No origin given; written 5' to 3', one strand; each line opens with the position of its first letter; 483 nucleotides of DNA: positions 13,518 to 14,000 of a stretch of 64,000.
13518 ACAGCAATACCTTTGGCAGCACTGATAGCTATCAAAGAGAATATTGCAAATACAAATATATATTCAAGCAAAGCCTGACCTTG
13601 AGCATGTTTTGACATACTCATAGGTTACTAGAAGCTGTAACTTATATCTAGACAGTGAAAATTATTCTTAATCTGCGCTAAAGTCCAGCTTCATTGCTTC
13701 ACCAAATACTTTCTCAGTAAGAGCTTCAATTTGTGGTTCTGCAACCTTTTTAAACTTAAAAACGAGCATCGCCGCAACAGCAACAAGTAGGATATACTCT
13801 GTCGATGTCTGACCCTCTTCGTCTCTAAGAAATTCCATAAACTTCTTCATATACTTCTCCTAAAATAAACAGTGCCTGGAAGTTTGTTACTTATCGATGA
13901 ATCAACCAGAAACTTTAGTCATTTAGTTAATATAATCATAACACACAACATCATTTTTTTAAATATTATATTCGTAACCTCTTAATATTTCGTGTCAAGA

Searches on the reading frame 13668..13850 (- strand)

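Call 39: search_protein_families(library=pfam, proteins=[window:13668-13850:-], max_evalue=0.001)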
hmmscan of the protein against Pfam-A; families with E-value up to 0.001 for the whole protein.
window:13668-13850:- (60 aa): 1 family
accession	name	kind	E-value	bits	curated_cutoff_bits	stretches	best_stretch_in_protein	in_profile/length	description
PF16982.10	Flp1_like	-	0.00015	21.6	33.5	1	6-51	1-42/49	Putative Flagellin, Flp1-like, domain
